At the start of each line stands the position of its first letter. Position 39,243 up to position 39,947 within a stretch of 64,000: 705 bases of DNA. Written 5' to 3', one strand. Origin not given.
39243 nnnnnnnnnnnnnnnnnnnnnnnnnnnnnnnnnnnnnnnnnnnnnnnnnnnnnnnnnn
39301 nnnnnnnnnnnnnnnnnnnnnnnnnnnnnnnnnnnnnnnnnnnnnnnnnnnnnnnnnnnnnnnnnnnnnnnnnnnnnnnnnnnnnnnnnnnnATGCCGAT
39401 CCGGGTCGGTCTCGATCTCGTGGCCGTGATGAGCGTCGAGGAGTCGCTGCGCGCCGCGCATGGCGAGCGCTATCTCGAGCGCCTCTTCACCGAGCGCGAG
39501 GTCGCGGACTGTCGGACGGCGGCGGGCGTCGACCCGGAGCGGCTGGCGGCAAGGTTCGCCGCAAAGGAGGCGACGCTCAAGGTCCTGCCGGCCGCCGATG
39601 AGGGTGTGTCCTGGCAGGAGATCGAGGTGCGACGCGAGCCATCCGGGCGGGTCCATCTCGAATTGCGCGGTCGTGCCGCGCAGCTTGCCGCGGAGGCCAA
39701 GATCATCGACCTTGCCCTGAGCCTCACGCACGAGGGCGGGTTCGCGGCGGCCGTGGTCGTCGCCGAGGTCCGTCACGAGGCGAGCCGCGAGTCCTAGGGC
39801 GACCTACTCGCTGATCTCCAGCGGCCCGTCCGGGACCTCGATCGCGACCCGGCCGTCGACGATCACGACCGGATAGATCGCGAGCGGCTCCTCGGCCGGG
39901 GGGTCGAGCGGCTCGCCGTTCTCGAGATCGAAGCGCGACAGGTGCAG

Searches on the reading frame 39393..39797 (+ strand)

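Call 5: search_protein_families(library=pfam, proteins=[window:39393-39797:+], max_evalue=0.01)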
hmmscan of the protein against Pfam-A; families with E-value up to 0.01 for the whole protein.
window:39393-39797:+ (134 aa): 1 family
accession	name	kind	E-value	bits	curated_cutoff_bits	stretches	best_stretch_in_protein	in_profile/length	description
PF01648.25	ACPS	-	3.8e-13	49.9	25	1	4-119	1-108/111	4'-phosphopantetheinyl transferase superfamily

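Call 6: search_protein_families(library=ncbifam, proteins=[window:39393-39797:+], max_evalue=0.01)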
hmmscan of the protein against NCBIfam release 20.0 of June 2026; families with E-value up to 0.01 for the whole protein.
window:39393-39797:+ (134 aa): 12 families
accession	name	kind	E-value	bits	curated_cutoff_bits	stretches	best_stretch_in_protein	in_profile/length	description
NF011254.0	PRK14660.1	equivalog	1.5e-26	92.8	195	1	3-125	3-124/125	holo-[acyl-carrier-protein] synthase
NF000832.0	PRK00070.3-2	equivalog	6.4e-25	87.8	107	1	3-125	3-115/116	holo-ACP synthase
NF011250.0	PRK14656.1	equivalog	2e-23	82.8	175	1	3-125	3-124/126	holo-[acyl-carrier-protein] synthase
NF011251.0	PRK14657.1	equivalog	3e-20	72.5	165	1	3-125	3-122/123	holo-[acyl-carrier-protein] synthase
TIGR00556.1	pantethn_trn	domain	5.4e-20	71.8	45.35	1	4-125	4-126/128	phosphopantetheine--protein transferase domain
NF011256.0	PRK14662.1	equivalog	2.8e-18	66.4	150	1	3-128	3-121/123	4'-phosphopantetheinyl transferase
NF000831.0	PRK00070.3-1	equivalog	3.1e-17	62.7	124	1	3-125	4-128/130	holo-ACP synthase AcpS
TIGR00516.1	acpS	equivalog_domain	8e-16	58.5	59.8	1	4-126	4-122/125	holo-ACP synthase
NF011253.0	PRK14659.1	equivalog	7.2e-13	49.2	156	1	3-125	3-120/123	holo-[acyl-carrier-protein] synthase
NF011257.0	PRK14663.1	equivalog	1.3e-11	44.6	186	1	4-123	2-118/123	holo-[acyl-carrier-protein] synthase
NF000835.0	PRK00070.4-1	equivalog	0.00043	20.5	128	1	2-125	2-112/115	holo-ACP synthase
NF011255.0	PRK14661.1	equivalog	0.00056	19.9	209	1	3-127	3-110/169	holo-[acyl-carrier-protein] synthase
